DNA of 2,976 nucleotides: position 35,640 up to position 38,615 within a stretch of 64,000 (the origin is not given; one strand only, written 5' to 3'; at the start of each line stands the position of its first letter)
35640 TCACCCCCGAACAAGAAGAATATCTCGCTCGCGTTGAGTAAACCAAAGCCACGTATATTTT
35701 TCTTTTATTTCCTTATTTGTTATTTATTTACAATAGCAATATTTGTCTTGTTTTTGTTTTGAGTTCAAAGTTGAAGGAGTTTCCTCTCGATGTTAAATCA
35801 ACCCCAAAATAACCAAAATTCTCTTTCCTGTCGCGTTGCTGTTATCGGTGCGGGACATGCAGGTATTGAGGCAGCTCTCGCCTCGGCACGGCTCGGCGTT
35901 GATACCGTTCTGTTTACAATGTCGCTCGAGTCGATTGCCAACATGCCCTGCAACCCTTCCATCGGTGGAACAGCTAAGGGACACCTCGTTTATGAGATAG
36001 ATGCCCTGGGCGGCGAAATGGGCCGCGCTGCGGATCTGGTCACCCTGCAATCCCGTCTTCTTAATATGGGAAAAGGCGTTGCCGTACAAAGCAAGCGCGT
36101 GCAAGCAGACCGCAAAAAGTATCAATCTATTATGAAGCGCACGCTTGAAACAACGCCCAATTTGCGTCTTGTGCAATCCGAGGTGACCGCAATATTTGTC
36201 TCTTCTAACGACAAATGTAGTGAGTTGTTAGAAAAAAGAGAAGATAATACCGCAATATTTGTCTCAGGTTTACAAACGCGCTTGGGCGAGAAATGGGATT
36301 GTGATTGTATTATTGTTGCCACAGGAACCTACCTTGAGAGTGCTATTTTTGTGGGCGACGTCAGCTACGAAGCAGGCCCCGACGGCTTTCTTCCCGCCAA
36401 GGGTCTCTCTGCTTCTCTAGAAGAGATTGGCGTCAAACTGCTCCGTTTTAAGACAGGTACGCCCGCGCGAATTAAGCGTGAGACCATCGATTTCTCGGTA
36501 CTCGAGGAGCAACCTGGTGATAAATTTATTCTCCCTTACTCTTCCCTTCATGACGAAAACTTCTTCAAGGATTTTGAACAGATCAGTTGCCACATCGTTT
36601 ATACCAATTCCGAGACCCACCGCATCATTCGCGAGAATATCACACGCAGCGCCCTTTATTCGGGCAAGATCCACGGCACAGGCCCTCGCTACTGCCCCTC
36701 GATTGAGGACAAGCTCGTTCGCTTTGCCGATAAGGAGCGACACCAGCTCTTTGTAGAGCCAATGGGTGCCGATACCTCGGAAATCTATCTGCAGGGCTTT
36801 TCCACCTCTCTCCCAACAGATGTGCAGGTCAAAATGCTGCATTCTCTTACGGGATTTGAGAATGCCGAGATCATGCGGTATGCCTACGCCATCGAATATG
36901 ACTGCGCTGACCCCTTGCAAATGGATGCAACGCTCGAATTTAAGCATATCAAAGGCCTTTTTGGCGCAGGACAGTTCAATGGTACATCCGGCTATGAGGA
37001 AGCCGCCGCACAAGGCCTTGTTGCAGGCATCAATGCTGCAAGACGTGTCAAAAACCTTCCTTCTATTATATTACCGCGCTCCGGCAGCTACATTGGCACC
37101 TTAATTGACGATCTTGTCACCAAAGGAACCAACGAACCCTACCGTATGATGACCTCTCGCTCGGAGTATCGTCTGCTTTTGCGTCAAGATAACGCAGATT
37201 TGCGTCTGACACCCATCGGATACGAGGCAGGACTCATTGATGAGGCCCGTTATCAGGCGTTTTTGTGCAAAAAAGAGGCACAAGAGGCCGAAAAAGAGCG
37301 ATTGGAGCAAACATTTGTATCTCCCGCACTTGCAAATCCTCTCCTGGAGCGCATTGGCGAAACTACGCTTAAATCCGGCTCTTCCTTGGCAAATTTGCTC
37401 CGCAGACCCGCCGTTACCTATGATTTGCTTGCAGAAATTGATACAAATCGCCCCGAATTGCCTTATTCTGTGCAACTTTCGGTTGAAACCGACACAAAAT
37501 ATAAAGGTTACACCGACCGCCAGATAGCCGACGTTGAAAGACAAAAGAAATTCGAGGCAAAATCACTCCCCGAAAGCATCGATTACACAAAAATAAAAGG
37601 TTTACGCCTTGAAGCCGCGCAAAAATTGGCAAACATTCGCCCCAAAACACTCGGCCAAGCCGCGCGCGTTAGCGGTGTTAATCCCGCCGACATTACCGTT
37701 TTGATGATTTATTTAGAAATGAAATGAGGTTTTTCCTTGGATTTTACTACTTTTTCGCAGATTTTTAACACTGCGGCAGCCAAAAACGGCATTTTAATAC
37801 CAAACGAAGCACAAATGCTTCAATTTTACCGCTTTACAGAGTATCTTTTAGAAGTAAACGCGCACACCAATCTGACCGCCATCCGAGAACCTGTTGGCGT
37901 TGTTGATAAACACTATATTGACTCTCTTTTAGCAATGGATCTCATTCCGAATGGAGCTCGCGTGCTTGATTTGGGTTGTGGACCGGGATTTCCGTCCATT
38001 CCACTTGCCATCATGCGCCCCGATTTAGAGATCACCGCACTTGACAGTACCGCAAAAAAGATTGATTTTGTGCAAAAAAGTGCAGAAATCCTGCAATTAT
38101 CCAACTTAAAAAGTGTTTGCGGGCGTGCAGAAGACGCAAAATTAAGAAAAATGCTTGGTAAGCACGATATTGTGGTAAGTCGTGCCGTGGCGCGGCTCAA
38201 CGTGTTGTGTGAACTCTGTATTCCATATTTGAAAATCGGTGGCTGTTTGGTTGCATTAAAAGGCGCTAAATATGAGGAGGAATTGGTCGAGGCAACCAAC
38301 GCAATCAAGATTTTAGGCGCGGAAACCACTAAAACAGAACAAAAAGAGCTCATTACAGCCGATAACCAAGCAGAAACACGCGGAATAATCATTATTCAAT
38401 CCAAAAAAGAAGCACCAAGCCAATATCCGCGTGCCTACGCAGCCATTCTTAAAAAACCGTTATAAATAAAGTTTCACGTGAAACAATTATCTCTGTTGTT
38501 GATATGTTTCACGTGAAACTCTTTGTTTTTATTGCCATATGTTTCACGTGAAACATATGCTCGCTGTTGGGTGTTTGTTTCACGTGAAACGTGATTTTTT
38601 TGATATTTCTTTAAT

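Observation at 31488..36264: Exact 13-mer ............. occurs five times on the same strand within 4.8 kb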

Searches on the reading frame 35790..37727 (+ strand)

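Call 23: search_protein_families(library=pfam, proteins=[window:35790-37727:+])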
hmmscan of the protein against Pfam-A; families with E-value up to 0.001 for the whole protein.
window:35790-37727:+ (645 aa): 6 families
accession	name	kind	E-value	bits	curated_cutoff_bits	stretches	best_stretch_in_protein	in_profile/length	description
PF01134.28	GIDA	-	1.8e-150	501.8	22.1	1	16-423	2-390/391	Glucose inhibited division protein A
PF13932.14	SAM_GIDA_C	-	3.8e-23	81.5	27.1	1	583-639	1-57/57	tRNA modifying enzyme MnmG/GidA C-terminal helical bundle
PF21680.2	GIDA_C_1st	-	4.7e-20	72.6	24.7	1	485-578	1-95/96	tRNA modifying enzyme MnmG/GidA C-terminal helical domain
PF07992.20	Pyr_redox_2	-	4.3e-06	26.8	26.1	1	15-179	2-108/291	Pyridine nucleotide-disulphide oxidoreductase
PF12831.13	FAD_oxidored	-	0.00029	20.7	27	1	16-43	2-29/416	FAD dependent oxidoreductase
PF01262.27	AlaDh_PNT_C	-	0.0005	20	23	0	14-49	29-64/214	Alanine dehydrogenase/PNT, C-terminal domain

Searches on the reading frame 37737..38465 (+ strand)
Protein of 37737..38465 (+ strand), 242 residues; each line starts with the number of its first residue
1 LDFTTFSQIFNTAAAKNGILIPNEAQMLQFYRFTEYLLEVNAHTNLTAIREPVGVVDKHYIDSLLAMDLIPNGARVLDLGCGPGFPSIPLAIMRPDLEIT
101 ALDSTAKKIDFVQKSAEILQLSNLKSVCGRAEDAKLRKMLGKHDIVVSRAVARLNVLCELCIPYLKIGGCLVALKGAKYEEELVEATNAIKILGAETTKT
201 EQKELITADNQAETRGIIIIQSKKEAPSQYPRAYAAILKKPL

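Call 23: search_protein_families(library=pfam, proteins=[window:37737-38465:+])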
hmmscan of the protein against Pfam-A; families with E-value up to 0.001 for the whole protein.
window:37737-38465:+ (242 aa): 7 families
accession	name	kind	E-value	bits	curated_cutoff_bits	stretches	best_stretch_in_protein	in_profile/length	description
PF02527.21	GidB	-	2.4e-45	154.6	27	1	29-202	4-175/184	rRNA small subunit methyltransferase G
PF13847.12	Methyltransf_31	-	3.3e-11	43.5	27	1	72-163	3-95/145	Methyltransferase domain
PF13649.12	Methyltransf_25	-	2.5e-07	31.7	27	1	76-149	1-71/97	Methyltransferase domain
PF05175.20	MTS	-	2.9e-06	27.5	23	1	69-127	27-86/170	Methyltransferase small domain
PF03848.20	TehB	-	2.9e-06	27.3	20.4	1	72-151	30-104/193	Tellurite resistance protein TehB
PF08241.18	Methyltransf_11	-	4.1e-05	24.6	21.2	1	77-151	1-69/95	Methyltransferase domain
PF02390.23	Methyltransf_4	-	5.5e-05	23.1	24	1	76-143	5-71/173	Putative methyltransferase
